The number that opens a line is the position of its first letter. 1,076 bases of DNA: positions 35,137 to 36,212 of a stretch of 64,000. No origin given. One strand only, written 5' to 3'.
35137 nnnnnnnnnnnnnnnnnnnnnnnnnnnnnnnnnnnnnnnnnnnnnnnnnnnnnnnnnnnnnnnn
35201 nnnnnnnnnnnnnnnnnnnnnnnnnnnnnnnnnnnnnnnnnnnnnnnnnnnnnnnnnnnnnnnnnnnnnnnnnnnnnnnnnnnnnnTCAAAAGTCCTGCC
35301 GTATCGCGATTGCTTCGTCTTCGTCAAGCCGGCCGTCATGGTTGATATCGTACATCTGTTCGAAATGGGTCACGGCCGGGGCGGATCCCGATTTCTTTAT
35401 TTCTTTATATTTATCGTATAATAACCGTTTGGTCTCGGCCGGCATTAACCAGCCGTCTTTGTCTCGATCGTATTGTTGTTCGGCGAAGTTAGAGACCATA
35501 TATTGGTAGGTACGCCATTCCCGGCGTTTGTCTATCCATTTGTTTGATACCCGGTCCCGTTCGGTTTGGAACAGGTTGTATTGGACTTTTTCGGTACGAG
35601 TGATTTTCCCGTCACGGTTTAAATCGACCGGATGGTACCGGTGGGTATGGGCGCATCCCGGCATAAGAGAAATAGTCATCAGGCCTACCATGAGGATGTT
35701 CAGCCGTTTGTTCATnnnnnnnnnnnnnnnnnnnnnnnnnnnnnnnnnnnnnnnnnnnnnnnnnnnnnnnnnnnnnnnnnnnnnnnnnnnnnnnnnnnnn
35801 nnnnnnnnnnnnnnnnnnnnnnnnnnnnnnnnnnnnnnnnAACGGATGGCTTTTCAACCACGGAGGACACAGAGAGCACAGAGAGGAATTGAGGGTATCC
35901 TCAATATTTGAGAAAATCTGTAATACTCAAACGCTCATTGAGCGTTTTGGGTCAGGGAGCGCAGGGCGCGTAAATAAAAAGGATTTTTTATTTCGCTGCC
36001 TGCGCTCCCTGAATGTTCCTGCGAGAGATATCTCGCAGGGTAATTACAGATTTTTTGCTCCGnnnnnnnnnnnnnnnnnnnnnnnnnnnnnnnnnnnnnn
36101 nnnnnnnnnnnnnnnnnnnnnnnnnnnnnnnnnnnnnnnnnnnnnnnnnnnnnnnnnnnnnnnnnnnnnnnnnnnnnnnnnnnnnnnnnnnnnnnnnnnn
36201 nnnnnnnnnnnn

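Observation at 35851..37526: Two MITE-like elements bracket a TylF-family methyltransferase gene, and their internal 118-bp module is inverted between the two copies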

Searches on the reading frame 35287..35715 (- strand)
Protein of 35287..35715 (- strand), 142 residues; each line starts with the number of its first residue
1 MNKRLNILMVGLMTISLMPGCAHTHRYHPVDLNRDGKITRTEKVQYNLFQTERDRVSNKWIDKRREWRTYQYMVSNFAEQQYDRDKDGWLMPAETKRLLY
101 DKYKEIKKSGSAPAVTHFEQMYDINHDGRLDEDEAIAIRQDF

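Call 26: find_encoding_contigs(protein=window:35287-35715:-, flank=10000, max_places=10)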
Protein window:35287-35715:- (142 aa): 1 contig read that carries it; 1 place shown.
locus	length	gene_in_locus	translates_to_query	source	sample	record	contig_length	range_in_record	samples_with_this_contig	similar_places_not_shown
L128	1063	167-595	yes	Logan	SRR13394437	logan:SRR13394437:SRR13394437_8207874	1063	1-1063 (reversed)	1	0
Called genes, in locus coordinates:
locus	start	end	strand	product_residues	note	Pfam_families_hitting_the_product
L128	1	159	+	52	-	?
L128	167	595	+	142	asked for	PF13405:EF-hand_6 (faint), PF13499:EF-hand_7 (faint), PF00036:EF-hand_1 (faint), PF13202:EF-hand_5 (faint)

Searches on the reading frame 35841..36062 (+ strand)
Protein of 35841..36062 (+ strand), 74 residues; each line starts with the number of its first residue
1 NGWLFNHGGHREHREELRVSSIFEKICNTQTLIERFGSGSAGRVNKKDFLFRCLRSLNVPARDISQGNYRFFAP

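Call 34: find_homologous_proteins(query=window:35841-36062:+, max_evalue=0.01)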
Query seq(74 aa): no candidate shares three 5-residue words with the query. No homologue found.
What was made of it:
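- Tried and rejected: A translated element used as a protein query, to catch spurious ORFs, gave no hit (call 34).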
